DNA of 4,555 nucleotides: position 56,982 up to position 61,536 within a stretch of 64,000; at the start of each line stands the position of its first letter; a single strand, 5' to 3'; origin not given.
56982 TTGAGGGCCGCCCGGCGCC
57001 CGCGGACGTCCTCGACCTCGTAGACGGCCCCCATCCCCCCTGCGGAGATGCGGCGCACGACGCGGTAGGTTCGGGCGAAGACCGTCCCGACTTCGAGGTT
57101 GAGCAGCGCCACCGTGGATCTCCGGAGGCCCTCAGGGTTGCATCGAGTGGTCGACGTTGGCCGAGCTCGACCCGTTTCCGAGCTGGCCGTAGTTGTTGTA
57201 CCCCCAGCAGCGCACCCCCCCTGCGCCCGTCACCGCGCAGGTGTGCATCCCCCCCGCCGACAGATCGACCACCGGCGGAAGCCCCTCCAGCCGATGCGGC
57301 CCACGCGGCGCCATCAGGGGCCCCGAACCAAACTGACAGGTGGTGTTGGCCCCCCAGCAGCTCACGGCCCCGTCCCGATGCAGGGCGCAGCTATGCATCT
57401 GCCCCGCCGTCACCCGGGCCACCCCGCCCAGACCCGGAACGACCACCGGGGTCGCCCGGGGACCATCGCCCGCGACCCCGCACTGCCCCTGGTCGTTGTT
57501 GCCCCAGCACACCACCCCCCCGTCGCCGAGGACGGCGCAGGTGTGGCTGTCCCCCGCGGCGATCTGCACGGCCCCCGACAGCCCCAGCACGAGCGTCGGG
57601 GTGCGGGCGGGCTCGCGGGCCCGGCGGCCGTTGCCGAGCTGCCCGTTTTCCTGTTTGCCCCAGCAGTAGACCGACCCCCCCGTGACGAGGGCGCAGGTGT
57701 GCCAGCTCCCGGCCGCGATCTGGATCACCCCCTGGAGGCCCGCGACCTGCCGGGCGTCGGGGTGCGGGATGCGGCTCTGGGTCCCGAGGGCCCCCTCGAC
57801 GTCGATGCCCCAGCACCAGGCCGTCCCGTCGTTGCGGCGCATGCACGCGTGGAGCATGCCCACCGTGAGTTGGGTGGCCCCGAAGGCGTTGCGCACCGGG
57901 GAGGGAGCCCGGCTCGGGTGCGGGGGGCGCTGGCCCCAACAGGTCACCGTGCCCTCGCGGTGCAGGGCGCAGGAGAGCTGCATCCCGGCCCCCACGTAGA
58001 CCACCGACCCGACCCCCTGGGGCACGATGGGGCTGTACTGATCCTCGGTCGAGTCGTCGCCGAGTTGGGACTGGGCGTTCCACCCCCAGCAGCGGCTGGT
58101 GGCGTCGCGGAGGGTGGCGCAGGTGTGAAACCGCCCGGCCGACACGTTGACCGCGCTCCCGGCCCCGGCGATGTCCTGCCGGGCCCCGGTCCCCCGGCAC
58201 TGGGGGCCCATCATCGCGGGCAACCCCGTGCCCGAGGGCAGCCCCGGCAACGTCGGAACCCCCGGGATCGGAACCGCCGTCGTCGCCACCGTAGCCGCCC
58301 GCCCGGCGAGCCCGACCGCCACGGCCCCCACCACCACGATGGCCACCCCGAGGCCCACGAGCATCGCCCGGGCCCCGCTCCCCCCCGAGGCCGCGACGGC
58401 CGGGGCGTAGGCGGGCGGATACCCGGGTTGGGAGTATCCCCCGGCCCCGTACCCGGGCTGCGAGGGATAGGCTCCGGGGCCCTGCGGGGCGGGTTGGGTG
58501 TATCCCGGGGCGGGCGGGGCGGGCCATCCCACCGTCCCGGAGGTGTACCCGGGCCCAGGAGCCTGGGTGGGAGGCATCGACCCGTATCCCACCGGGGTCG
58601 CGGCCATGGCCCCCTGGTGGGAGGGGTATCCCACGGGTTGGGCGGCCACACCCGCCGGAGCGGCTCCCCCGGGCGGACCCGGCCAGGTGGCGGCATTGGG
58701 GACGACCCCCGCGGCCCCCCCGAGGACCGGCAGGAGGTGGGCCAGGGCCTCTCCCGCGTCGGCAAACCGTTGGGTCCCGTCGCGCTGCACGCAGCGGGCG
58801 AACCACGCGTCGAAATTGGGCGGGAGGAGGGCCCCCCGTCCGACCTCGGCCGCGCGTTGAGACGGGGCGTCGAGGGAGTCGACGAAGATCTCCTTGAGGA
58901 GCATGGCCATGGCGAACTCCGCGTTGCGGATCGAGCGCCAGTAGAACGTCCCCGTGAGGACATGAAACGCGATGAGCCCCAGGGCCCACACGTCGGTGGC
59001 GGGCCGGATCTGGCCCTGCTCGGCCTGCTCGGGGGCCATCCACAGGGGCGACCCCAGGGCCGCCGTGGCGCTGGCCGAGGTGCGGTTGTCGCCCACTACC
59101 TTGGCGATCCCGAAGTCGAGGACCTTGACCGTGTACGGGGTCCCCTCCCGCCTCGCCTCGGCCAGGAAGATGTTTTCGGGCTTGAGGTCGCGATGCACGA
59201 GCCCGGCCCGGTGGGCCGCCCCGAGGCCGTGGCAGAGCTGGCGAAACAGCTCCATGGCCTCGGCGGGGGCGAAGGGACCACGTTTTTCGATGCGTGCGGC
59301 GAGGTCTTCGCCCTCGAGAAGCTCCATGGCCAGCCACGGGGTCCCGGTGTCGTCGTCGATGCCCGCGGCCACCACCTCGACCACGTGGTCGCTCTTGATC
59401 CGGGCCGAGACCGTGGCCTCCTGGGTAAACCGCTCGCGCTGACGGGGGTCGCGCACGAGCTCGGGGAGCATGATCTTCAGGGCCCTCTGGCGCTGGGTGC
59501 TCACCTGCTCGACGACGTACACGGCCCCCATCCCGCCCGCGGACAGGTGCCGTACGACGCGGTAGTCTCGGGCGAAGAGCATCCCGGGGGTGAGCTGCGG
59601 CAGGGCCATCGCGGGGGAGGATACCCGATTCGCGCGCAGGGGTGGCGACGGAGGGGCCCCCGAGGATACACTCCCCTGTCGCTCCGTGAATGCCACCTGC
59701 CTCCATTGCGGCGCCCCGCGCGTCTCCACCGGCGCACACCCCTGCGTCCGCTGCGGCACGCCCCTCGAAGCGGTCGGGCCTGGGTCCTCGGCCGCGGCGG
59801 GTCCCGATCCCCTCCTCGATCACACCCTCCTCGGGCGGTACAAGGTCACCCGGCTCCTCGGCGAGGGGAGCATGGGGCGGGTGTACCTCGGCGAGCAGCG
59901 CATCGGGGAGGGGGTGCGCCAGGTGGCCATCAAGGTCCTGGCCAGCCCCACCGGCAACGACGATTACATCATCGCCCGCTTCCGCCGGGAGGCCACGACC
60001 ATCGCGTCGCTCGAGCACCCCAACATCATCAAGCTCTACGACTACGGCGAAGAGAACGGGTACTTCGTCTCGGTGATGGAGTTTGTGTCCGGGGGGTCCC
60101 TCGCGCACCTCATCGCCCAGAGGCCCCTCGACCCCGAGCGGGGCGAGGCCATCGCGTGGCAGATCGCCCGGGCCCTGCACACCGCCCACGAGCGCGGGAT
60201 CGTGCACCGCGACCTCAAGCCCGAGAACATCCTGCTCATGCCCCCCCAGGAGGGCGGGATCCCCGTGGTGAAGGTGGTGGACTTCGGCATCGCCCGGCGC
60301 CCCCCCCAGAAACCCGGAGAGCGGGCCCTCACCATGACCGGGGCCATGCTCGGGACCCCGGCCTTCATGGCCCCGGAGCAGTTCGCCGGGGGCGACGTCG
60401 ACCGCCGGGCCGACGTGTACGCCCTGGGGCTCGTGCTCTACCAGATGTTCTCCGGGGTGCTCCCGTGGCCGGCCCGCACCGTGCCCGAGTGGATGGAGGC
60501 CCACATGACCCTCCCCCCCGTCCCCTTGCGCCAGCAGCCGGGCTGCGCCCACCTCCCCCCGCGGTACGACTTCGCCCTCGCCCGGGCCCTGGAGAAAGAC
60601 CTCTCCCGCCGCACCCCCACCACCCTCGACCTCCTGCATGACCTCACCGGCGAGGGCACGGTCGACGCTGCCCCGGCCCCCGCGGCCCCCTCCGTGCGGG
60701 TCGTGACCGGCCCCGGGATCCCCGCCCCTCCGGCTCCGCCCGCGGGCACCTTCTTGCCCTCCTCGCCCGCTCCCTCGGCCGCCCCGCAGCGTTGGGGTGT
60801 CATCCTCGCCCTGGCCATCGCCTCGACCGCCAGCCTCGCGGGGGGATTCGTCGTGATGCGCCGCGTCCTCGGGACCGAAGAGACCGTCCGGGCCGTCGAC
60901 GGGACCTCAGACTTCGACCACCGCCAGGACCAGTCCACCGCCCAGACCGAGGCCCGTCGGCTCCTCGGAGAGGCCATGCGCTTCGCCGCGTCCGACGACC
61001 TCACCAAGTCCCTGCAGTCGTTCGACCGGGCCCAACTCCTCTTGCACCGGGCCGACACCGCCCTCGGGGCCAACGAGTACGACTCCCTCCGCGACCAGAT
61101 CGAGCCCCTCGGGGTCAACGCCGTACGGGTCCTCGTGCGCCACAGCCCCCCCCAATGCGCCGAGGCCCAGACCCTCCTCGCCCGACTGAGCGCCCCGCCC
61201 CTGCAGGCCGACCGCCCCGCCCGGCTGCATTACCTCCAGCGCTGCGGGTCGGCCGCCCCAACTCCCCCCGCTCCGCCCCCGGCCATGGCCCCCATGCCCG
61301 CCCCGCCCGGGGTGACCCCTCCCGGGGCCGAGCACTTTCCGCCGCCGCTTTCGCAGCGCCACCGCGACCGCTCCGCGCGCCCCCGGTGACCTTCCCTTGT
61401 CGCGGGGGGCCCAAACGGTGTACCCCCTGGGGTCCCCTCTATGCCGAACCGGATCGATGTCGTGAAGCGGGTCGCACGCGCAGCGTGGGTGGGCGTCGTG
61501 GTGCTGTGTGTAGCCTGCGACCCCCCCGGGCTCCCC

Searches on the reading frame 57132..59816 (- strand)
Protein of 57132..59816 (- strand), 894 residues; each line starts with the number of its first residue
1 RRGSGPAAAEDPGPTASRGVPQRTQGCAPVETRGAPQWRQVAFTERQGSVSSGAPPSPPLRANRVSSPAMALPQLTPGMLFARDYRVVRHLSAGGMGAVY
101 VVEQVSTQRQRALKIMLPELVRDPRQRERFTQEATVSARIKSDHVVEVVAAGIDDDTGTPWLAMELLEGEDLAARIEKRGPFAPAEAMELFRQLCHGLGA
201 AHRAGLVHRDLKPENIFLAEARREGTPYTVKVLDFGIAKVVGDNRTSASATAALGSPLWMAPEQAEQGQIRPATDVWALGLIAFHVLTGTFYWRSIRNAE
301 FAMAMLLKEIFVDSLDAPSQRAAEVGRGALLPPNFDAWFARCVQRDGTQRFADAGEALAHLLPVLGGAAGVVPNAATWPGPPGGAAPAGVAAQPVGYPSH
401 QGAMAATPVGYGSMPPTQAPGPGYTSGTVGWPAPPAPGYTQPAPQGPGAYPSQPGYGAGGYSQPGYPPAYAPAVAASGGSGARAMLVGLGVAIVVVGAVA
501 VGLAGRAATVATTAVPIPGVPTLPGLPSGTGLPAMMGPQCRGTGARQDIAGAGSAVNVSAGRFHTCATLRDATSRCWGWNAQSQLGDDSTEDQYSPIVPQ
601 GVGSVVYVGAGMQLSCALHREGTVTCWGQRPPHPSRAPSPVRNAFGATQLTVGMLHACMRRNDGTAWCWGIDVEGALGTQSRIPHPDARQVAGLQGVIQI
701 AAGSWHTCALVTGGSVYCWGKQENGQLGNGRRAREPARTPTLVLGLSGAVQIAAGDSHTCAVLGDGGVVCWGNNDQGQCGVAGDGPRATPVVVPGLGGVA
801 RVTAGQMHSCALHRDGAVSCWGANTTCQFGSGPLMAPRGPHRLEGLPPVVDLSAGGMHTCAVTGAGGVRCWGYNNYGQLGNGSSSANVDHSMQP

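Call 87: search_protein_families(library=pfam, proteins=[window:57132-59816:-], max_evalue=0.00001)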
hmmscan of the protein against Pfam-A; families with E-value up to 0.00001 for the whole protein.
window:57132-59816:- (894 aa): 6 families
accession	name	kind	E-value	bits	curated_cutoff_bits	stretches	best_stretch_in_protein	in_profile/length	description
PF25390.1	WD40_RLD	-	7.7e-64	216.7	150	2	643-886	29-285/363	RCC1-like domain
PF13540.12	RCC1_2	-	9.4e-49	162.5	22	3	697-726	1-30/30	Regulator of chromosome condensation (RCC1) repeat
PF00415.24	RCC1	-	8.7e-47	157.9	21.7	4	714-762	2-50/50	Regulator of chromosome condensation (RCC1) repeat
PF00069.31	Pkinase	-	2e-40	139.3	31.7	1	85-360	1-260/263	Protein kinase domain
PF07714.23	PK_Tyr_Ser-Thr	-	2e-25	90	23.1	1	88-302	4-214/258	Protein tyrosine and serine/threonine kinase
PF25384.1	Alsin_RLD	-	2.4e-08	34.1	100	0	666-729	244-309/405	Alsin RCC1-like domain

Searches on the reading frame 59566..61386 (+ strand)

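Call 87: search_protein_families(library=pfam, proteins=[window:59566-61386:+], max_evalue=0.00001)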
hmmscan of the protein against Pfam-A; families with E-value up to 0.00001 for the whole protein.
window:59566-61386:+ (607 aa): 3 families
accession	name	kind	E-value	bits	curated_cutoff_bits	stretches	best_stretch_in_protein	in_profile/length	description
PF00069.31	Pkinase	-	9.8e-47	160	31.7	1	92-308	1-204/263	Protein kinase domain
PF07714.23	PK_Tyr_Ser-Thr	-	3.1e-32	112.3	23.1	1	94-311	3-215/258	Protein tyrosine and serine/threonine kinase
PF01636.29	APH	-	5.1e-06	26.9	23.2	0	191-243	142-197/239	Phosphotransferase enzyme family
